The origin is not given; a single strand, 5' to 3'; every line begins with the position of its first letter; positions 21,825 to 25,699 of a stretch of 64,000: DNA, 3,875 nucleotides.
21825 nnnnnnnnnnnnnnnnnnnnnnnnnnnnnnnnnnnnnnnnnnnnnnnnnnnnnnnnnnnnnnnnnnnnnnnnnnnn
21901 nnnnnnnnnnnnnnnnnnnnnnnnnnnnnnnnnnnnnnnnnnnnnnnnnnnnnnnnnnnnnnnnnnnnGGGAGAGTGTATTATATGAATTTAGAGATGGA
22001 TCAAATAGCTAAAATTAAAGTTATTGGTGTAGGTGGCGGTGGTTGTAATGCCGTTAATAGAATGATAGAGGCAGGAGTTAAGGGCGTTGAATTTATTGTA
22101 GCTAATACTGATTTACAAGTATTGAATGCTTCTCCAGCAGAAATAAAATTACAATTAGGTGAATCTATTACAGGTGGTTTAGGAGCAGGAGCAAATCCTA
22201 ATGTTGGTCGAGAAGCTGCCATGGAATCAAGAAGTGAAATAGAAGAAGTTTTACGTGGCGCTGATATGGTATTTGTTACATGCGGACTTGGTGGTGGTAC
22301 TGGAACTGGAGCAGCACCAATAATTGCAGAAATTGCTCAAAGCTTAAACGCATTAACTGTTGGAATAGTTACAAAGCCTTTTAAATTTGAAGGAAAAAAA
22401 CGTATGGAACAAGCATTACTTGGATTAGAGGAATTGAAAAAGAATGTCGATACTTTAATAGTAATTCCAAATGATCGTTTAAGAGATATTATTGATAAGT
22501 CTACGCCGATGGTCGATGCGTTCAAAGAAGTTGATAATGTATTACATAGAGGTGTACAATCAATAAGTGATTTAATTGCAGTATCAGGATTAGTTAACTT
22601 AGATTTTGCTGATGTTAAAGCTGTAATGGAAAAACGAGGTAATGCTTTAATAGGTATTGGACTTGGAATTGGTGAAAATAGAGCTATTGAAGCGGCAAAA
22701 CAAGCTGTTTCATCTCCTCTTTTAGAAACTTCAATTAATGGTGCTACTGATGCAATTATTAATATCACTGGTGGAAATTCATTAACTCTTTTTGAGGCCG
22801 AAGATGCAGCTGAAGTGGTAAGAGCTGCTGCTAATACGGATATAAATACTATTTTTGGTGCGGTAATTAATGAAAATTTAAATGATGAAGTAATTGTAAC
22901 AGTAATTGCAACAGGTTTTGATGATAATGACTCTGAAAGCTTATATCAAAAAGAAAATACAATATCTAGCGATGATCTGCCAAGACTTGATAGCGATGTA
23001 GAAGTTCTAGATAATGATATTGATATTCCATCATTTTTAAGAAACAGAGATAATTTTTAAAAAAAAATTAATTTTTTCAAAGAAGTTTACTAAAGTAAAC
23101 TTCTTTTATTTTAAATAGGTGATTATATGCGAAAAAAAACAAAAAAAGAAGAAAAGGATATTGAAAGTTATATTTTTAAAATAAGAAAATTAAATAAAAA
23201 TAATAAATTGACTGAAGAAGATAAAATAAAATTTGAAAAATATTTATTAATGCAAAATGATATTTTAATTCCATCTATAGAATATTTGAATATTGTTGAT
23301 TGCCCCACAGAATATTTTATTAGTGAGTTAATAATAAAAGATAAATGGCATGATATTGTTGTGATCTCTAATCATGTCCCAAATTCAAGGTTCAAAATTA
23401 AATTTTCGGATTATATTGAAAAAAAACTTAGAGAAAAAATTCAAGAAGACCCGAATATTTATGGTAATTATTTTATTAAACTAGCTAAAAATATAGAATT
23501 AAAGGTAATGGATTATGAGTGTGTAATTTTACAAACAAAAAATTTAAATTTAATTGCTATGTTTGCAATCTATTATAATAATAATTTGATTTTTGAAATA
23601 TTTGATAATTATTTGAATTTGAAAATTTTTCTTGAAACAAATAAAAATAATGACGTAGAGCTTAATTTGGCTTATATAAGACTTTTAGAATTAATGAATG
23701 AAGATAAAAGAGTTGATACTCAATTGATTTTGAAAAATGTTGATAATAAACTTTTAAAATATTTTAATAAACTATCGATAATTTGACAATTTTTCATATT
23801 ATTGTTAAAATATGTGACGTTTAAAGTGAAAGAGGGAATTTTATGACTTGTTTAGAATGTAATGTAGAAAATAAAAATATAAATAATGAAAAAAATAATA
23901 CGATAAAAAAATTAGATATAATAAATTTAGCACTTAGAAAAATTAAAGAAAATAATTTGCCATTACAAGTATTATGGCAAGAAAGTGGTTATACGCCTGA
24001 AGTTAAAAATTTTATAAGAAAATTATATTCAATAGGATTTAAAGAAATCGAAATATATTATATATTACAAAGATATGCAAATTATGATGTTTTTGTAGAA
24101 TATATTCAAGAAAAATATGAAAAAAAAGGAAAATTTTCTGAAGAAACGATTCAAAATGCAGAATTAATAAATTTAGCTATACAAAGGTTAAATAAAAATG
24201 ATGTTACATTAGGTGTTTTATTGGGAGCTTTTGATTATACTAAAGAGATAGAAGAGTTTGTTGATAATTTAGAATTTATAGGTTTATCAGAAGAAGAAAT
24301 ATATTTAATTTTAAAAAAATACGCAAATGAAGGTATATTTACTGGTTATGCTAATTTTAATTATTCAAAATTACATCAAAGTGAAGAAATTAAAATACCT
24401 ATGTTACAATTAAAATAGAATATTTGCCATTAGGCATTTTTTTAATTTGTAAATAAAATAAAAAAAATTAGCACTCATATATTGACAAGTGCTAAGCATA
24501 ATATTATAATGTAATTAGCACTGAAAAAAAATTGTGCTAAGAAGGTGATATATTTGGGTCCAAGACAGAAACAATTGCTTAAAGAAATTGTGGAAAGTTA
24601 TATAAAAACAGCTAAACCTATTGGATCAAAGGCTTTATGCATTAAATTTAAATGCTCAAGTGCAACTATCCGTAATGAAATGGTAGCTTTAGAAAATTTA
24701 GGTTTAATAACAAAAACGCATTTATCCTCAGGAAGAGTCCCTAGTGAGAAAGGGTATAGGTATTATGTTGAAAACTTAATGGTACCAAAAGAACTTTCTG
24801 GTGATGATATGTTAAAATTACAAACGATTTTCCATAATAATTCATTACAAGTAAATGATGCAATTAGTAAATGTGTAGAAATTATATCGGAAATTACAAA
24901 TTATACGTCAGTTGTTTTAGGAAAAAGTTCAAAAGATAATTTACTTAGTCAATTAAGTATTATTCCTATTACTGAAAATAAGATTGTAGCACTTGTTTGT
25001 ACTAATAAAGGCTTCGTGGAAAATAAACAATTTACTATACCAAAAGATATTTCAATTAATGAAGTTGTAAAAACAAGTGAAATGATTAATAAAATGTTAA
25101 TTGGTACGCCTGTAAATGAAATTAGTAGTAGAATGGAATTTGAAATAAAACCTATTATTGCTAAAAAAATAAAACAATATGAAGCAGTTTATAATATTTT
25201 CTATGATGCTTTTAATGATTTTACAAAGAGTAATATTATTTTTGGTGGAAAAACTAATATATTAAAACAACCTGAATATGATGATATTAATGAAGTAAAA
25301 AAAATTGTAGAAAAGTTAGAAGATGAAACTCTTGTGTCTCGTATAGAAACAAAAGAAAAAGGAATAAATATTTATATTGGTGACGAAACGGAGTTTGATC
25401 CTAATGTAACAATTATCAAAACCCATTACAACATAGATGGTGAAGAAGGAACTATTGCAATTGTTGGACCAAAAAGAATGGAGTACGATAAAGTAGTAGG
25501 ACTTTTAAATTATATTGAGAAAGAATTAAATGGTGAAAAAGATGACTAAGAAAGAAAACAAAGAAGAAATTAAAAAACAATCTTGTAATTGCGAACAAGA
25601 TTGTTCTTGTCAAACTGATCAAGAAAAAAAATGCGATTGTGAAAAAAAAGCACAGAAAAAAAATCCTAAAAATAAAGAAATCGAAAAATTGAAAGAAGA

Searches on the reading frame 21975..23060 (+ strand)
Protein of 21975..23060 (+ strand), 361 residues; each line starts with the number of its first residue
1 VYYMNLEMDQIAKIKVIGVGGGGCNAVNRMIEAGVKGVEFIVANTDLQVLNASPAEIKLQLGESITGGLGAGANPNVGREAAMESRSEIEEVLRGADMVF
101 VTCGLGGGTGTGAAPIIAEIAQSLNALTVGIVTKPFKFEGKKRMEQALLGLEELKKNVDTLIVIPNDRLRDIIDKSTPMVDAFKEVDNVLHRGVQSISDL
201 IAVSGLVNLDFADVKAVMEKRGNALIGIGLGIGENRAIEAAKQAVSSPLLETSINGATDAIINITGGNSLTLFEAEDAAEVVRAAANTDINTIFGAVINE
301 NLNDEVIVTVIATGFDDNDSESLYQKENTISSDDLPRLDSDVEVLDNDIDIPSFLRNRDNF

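Call 44: search_protein_families(library=pfam, max_evalue=0.00001, proteins=[window:21975-23060:+])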
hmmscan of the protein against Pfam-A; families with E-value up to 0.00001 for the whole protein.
window:21975-23060:+ (361 aa): 2 families
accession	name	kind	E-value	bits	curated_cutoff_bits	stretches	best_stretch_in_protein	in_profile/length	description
PF00091.31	Tubulin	-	2.8e-52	178.2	33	1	13-174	1-190/190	Tubulin/FtsZ family, GTPase domain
PF12327.13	FtsZ_C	-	6.1e-30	103.8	27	1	222-316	1-95/95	FtsZ family, C-terminal domain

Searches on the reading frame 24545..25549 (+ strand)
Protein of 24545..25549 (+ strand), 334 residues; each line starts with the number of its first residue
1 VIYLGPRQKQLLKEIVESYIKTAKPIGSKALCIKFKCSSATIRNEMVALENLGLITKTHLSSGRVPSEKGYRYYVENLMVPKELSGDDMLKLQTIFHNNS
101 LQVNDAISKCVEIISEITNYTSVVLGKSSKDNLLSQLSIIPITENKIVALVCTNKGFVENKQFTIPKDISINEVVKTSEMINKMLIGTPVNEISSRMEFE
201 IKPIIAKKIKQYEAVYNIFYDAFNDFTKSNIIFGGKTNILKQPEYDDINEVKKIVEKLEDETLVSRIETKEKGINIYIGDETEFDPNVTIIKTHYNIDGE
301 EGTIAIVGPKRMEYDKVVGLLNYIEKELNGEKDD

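Call 44: search_protein_families(library=pfam, max_evalue=0.00001, proteins=[window:24545-25549:+])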
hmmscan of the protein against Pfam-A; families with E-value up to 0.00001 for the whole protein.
window:24545-25549:+ (334 aa): 2 families
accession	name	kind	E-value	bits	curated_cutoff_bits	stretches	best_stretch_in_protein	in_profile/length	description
PF01628.27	HrcA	-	1.7e-46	159.3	22.2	1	105-318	2-215/215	HrcA protein C terminal domain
PF03444.21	HrcA_DNA-bdg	-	9.2e-07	28.9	21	1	4-71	2-70/79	Winged helix-turn-helix transcription repressor, HrcA DNA-binding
